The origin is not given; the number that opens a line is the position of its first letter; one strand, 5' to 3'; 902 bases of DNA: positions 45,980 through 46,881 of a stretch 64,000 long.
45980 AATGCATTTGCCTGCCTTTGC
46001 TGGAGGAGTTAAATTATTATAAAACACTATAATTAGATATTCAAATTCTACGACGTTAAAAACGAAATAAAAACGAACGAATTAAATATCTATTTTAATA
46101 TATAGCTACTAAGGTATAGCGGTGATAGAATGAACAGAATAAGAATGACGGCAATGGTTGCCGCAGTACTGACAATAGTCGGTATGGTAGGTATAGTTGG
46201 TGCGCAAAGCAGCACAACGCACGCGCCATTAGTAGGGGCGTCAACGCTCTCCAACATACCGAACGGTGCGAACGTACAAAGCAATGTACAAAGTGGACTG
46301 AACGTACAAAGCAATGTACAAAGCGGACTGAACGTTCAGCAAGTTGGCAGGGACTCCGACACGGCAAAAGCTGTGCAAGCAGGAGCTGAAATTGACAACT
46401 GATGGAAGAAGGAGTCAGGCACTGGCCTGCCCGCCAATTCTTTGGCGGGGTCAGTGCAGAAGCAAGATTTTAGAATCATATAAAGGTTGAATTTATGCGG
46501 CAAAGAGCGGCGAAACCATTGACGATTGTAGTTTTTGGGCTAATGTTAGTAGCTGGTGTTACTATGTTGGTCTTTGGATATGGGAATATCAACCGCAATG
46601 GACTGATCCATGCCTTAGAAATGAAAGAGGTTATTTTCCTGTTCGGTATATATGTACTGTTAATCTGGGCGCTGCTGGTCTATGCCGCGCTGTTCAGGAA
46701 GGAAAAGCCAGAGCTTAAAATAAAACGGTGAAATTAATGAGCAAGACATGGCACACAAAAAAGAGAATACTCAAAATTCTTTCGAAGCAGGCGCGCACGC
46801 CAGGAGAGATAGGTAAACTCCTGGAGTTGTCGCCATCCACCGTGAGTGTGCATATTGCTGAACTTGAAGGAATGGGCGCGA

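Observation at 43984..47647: A 3.6-kb island bounded by a 27-nt direct repeat of the tRNA-Ala 3' end, with no recognisable integrase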

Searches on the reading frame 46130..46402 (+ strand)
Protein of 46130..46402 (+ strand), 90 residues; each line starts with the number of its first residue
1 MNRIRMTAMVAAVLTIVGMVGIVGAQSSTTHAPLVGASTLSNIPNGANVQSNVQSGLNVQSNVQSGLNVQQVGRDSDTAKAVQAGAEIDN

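Call 8: search_protein_families(library=pfam, proteins=[window:46130-46402:+], max_evalue=0.1)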
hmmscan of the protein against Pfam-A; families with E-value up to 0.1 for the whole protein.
window:46130-46402:+ (90 aa): 0 families

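Call 9: search_protein_families(library=phrogs, proteins=[window:46130-46402:+], max_evalue=0.1)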
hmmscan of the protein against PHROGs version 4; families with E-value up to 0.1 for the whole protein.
window:46130-46402:+ (90 aa): 3 families
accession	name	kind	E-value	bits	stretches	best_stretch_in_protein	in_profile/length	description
phrog_13404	-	lysis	0.005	18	1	7-73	48-113/121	holin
phrog_1938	-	unknown function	0.039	14.7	1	1-33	1-36/190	-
phrog_8037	-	unknown function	0.056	14.5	0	62-82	23-43/49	-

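Call 70: find_encoding_contigs(protein=window:46130-46402:+, flank=10000, max_places=10)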
Protein window:46130-46402:+ (90 aa): 11 contigs read that carry it; 9 places shown.
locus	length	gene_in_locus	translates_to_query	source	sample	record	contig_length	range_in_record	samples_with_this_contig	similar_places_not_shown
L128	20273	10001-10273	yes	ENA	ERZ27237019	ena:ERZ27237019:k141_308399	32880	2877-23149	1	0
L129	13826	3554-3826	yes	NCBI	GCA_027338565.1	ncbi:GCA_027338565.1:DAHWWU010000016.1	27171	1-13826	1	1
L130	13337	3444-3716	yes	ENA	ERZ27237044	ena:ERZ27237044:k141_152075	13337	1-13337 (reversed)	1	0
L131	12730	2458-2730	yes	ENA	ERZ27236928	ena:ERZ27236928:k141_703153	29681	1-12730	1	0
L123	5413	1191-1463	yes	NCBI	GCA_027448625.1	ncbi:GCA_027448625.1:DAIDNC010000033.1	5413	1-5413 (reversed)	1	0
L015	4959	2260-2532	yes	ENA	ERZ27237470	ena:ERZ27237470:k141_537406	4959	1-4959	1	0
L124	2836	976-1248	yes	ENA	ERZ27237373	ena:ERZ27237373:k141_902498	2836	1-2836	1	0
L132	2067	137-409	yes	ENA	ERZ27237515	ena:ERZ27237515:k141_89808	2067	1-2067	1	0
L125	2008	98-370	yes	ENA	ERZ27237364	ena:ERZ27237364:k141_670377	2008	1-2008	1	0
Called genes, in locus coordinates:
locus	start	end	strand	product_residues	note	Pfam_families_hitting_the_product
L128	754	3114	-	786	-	PF00690:Cation_ATPase_N, PF00122:E1-E2_ATPase, PF00702:Hydrolase, PF08282:Hydrolase_3 (weak)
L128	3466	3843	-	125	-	PF07843:DUF1634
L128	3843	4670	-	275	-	PF01925:TauE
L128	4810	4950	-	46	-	PF18930:DUF5679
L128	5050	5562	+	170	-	-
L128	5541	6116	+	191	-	PF08534:Redoxin, PF00578:AhpC-TSA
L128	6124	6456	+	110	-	PF01022:HTH_5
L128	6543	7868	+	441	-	PF07992:Pyr_redox_2, PF13738:Pyr_redox_3, PF00070:Pyr_redox, PF02852:Pyr_redox_dim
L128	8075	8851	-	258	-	PF08843:AbiEii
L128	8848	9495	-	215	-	-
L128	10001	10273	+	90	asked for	-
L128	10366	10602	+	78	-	-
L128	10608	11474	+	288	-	PF01022:HTH_5, PF12802:MarR_2 (weak), PF12840:HTH_20 (weak), PF13412:HTH_24 (weak)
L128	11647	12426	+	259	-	-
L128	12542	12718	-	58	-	PF06348:DUF1059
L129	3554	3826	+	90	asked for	-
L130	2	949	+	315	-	?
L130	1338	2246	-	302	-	PF02661:Fic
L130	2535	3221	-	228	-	-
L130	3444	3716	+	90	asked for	-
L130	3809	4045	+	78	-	-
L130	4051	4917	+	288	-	PF01022:HTH_5, PF12802:MarR_2 (weak), PF12840:HTH_20 (weak), PF13412:HTH_24 (weak)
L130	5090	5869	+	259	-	-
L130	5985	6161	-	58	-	PF06348:DUF1059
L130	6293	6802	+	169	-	PF21800:KH_KRR1_2nd, PF22891:KH_PNO1_2nd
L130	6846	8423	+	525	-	PF02518:HATPase_c, PF13589:HATPase_c_3 (weak), PF09239:Topo-VIb_trans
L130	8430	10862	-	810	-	-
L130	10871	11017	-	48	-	-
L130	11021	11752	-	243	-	-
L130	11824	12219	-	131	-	-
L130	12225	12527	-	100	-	-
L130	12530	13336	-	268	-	?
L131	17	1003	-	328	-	-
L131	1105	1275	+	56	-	PF09853:DUF2080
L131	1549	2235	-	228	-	-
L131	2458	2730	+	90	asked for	-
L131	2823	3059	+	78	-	-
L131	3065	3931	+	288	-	PF01022:HTH_5, PF12802:MarR_2 (weak), PF12840:HTH_20 (weak), PF13412:HTH_24 (weak)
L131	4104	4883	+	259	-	-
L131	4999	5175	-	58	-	PF06348:DUF1059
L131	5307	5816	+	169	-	PF21800:KH_KRR1_2nd, PF22891:KH_PNO1_2nd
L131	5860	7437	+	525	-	PF02518:HATPase_c, PF13589:HATPase_c_3 (weak), PF09239:Topo-VIb_trans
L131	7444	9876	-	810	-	-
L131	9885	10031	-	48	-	-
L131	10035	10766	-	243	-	-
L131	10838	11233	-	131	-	-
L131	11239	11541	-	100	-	-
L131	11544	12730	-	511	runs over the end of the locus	PF01935:DUF87, PF19044:P-loop_TraG, PF12846:AAA_10 (weak)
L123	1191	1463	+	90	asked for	-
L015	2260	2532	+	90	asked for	-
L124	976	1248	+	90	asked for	-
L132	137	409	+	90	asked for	-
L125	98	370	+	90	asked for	-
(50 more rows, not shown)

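Call 74: find_encoding_contigs(protein=P0135, flank=6000, max_places=10)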
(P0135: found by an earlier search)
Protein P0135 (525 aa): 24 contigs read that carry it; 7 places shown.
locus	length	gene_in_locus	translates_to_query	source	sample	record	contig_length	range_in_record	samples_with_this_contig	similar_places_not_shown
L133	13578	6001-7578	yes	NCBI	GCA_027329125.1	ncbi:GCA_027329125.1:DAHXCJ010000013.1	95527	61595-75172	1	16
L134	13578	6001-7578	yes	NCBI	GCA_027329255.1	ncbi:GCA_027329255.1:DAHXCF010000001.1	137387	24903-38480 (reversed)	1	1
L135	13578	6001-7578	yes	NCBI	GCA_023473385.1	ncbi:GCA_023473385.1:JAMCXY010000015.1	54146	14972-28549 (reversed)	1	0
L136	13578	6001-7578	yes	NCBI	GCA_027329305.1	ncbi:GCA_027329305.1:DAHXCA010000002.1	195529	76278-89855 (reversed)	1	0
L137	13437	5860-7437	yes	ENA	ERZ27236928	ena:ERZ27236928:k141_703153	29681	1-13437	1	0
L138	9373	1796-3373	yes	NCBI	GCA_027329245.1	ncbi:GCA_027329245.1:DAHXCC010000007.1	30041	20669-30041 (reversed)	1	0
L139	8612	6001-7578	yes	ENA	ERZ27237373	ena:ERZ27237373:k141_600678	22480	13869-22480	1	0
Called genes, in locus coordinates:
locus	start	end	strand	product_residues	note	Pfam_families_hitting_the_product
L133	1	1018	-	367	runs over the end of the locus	PF02005:TRM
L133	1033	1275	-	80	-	PF04010:DUF357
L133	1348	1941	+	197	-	-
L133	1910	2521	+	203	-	PF13238:AAA_18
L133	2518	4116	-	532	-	PF22600:MTPAP-like_central (weak), PF01909:NTP_transf_2, PF09249:tRNA_NucTransf2, PF21133:CAA_C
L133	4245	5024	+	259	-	-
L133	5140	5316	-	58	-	PF06348:DUF1059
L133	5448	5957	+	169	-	PF21800:KH_KRR1_2nd, PF22891:KH_PNO1_2nd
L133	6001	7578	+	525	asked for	PF02518:HATPase_c, PF13589:HATPase_c_3 (weak), PF09239:Topo-VIb_trans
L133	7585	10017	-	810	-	-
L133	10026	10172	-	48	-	-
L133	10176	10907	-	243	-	-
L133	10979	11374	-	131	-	-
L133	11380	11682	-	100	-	-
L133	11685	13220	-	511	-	PF01935:DUF87, PF19044:P-loop_TraG, PF12846:AAA_10 (weak)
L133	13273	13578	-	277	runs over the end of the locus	-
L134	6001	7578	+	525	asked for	PF02518:HATPase_c, PF13589:HATPase_c_3 (weak), PF09239:Topo-VIb_trans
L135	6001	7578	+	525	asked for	PF02518:HATPase_c, PF13589:HATPase_c_3 (weak), PF09239:Topo-VIb_trans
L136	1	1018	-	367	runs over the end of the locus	PF02005:TRM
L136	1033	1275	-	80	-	PF04010:DUF357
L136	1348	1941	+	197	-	-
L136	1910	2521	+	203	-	PF13238:AAA_18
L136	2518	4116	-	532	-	PF22600:MTPAP-like_central (weak), PF01909:NTP_transf_2, PF09249:tRNA_NucTransf2, PF21133:CAA_C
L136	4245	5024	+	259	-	-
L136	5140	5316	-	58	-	PF06348:DUF1059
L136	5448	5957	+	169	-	PF21800:KH_KRR1_2nd, PF22891:KH_PNO1_2nd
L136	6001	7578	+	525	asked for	PF02518:HATPase_c, PF13589:HATPase_c_3 (weak), PF09239:Topo-VIb_trans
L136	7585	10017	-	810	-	-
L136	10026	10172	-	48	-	-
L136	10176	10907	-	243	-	-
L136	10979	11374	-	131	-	-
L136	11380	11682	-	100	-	-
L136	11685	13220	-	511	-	PF01935:DUF87, PF19044:P-loop_TraG, PF12846:AAA_10 (weak)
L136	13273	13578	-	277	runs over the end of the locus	-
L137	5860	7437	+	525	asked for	PF02518:HATPase_c, PF13589:HATPase_c_3 (weak), PF09239:Topo-VIb_trans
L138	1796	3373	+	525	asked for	PF02518:HATPase_c, PF13589:HATPase_c_3 (weak), PF09239:Topo-VIb_trans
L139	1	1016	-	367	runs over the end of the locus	PF02005:TRM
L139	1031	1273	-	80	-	PF04010:DUF357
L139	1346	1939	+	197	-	-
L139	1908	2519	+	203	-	PF13238:AAA_18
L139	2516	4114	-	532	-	PF22600:MTPAP-like_central (weak), PF01909:NTP_transf_2, PF09249:tRNA_NucTransf2, PF21133:CAA_C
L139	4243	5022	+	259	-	-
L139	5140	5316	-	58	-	PF06348:DUF1059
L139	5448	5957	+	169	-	PF21800:KH_KRR1_2nd, PF22891:KH_PNO1_2nd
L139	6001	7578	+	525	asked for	PF02518:HATPase_c, PF13589:HATPase_c_3 (weak), PF09239:Topo-VIb_trans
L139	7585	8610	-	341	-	?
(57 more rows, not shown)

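Call 84: search_protein_families(library=padloc, proteins=[window:46130-46402:+], max_evalue=0.01)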
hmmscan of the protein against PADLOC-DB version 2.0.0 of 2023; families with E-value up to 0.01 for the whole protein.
window:46130-46402:+ (90 aa): 0 families

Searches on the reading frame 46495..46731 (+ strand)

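Call 8: search_protein_families(library=pfam, proteins=[window:46495-46731:+], max_evalue=0.1)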
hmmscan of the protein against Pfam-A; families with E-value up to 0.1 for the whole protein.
window:46495-46731:+ (78 aa): 2 families
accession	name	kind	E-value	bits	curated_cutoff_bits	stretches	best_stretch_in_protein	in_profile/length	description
PF24095.1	DUF7378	-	0.0066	16.8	27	1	4-72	14-82/144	Domain of unknown function (DUF7378)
PF25592.1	DUF7937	-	0.022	14.1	31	1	3-68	340-400/402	Domain of unknown function (DUF7937)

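Call 9: search_protein_families(library=phrogs, proteins=[window:46495-46731:+], max_evalue=0.1)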
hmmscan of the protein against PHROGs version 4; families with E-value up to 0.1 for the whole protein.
window:46495-46731:+ (78 aa): 0 families

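Call 84: search_protein_families(library=padloc, proteins=[window:46495-46731:+], max_evalue=0.01)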
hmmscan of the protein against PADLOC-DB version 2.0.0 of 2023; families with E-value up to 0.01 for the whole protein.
window:46495-46731:+ (78 aa): 0 families
